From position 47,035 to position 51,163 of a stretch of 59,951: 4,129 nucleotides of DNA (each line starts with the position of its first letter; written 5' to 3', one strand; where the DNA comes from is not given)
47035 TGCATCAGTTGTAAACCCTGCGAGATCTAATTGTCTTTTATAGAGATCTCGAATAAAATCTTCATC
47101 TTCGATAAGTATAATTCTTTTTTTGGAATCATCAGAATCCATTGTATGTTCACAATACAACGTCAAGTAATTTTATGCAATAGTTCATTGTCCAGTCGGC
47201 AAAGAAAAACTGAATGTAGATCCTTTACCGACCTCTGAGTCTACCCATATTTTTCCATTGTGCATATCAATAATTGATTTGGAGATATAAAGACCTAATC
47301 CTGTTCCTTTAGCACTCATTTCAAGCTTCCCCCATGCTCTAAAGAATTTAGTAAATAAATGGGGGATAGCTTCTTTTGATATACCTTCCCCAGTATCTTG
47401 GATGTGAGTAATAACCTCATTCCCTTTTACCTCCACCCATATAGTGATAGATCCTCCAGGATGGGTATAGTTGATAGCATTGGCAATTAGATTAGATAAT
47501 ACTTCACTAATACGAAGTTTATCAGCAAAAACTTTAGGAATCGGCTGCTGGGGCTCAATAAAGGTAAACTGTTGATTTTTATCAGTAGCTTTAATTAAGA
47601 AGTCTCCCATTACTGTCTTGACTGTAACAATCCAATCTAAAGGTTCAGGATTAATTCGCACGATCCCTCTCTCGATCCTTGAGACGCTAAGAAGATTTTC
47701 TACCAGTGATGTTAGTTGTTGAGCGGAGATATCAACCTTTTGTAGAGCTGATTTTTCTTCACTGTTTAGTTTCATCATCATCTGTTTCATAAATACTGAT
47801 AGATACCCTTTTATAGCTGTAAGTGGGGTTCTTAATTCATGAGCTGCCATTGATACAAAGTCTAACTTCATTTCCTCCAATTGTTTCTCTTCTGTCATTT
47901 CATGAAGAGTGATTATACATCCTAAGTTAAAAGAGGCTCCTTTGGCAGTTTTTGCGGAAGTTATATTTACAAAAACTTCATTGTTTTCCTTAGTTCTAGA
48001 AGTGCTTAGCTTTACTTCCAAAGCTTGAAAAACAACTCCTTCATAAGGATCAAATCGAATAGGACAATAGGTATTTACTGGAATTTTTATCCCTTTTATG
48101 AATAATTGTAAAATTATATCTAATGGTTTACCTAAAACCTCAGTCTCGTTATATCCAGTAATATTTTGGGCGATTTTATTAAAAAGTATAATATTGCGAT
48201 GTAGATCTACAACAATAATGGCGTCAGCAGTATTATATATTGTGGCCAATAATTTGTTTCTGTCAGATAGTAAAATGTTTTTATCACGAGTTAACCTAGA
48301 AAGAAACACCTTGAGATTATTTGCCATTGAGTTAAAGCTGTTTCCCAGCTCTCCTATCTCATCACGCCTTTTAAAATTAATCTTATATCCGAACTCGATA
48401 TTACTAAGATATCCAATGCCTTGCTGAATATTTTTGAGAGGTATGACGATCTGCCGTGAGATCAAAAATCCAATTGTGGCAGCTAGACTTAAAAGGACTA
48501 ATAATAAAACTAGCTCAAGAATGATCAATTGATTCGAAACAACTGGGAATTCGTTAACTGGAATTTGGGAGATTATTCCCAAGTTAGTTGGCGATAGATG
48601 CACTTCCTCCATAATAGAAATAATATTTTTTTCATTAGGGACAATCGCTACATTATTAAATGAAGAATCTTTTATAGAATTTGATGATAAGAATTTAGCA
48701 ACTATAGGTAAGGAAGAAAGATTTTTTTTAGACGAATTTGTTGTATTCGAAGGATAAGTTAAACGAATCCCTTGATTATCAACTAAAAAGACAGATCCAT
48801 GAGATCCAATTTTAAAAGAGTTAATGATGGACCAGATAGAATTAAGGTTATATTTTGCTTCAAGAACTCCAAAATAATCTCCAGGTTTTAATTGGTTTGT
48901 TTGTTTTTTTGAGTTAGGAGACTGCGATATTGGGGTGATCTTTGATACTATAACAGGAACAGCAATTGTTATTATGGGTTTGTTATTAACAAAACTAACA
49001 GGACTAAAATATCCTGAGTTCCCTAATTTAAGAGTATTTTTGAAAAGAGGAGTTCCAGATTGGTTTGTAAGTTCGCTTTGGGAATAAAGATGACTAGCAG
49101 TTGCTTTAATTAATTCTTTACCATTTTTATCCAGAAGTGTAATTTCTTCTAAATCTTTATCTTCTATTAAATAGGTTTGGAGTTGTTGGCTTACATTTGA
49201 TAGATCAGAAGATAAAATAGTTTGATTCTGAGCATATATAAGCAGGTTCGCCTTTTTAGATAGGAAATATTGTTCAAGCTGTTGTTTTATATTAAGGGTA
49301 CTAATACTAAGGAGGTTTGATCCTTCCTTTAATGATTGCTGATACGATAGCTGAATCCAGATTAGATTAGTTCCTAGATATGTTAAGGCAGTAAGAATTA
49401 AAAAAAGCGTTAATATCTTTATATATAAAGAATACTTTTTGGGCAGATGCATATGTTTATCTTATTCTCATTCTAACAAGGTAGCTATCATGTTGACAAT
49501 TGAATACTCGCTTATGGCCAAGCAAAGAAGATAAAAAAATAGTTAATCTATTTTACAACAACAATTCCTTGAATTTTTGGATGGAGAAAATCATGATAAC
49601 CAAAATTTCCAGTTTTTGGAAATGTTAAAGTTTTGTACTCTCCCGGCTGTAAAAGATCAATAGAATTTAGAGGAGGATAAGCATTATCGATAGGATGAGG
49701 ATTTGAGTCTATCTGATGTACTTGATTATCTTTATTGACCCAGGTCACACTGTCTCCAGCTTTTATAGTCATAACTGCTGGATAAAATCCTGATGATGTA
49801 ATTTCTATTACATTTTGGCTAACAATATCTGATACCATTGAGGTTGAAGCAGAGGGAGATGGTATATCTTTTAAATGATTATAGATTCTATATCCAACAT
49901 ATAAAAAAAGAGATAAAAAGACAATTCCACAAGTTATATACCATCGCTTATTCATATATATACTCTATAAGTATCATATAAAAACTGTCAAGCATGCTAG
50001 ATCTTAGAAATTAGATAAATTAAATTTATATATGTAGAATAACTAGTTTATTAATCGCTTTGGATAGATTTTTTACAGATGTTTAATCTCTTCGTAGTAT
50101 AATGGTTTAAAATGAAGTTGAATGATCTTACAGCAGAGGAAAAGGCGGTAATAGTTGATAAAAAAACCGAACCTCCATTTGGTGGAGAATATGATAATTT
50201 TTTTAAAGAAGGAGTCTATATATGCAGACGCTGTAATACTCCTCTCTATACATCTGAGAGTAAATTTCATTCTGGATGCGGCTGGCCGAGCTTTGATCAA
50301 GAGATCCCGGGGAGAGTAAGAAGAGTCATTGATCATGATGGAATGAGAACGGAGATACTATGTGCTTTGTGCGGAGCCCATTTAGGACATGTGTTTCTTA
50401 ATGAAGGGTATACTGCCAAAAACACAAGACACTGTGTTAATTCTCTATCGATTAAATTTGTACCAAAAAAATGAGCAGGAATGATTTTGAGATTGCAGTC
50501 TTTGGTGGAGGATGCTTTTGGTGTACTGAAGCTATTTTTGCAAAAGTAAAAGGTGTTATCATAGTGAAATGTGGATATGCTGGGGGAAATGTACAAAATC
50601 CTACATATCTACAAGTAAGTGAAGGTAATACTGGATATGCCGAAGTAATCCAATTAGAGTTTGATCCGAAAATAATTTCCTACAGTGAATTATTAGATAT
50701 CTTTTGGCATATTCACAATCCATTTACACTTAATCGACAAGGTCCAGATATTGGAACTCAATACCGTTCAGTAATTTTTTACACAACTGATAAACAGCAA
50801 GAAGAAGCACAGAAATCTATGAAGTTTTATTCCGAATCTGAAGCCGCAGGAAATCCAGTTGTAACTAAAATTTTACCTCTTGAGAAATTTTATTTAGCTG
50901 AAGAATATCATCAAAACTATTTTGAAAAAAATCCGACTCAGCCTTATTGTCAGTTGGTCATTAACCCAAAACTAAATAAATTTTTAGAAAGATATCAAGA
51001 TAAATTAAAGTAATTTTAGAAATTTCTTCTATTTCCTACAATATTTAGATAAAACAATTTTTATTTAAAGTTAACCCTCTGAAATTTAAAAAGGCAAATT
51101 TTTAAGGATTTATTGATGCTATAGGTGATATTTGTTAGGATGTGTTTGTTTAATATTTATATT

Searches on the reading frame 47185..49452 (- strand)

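Call 19: search_protein_families(library=pfam, proteins=[window:47185-49452:-], max_evalue=0.001)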
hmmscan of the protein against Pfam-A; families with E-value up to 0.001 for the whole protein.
window:47185-49452:- (755 aa): 7 families
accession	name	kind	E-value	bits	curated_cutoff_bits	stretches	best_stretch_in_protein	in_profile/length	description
PF02518.31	HATPase_c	-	1.7e-29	102.9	26.4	1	644-753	2-109/111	Histidine kinase-, DNA gyrase B-, and HSP90-like ATPase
PF00512.31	HisKA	-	2.8e-17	62.9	26.9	1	529-596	2-66/66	His Kinase A (phospho-acceptor) domain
PF02743.24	dCache_1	-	1.2e-12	48.3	45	1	54-239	17-184/240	Cache domain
PF00672.30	HAMP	-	2.8e-07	31.2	25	1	331-381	2-52/53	HAMP domain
PF00989.32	PAS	-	5.3e-06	26.9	22.6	1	403-444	5-46/113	PAS fold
PF13426.13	PAS_9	-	6.2e-05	23.7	27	1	410-521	2-103/103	PAS domain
PF13581.12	HATPase_c_2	-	0.00043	20.7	27.4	1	655-730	39-111/127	Histidine kinase-like ATPase domain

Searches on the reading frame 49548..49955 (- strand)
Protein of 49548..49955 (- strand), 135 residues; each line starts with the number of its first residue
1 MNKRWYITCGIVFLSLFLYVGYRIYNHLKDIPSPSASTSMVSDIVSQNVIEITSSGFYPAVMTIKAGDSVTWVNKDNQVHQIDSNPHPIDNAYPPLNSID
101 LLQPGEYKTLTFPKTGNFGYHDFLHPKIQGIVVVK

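Call 70: search_protein_families(library=pfam, proteins=[window:49548-49955:-], max_evalue=0.001)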
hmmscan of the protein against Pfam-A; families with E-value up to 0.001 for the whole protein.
window:49548-49955:- (135 aa): 2 families
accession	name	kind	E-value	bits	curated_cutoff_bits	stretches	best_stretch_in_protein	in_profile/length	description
PF13473.12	Cupredoxin_1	-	2e-08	34.7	27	1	48-134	23-104/104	Cupredoxin-like domain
PF00127.26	Copper-bind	-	5.3e-05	24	21.2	1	51-133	8-97/99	Copper binding proteins, plastocyanin/azurin family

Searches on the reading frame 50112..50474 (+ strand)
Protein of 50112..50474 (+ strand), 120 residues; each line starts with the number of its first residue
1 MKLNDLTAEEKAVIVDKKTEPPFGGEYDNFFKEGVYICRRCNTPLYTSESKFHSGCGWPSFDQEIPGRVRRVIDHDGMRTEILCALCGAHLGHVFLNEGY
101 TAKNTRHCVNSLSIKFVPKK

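Call 70: search_protein_families(library=pfam, proteins=[window:50112-50474:+], max_evalue=0.001)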
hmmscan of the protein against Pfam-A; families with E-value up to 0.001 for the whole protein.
window:50112-50474:+ (120 aa): 1 family
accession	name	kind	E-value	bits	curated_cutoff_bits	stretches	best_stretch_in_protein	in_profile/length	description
PF01641.26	SelR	-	2.1e-41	140.9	24.9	1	6-118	1-116/116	SelR domain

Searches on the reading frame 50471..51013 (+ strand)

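Call 70: search_protein_families(library=pfam, proteins=[window:50471-51013:+], max_evalue=0.001)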
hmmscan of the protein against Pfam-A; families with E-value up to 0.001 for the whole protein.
window:50471-51013:+ (180 aa): 1 family
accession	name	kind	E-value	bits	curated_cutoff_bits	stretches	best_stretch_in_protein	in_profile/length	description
PF01625.27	PMSR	-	6.8e-65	218.4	23.7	1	9-161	2-153/153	Peptide methionine sulfoxide reductase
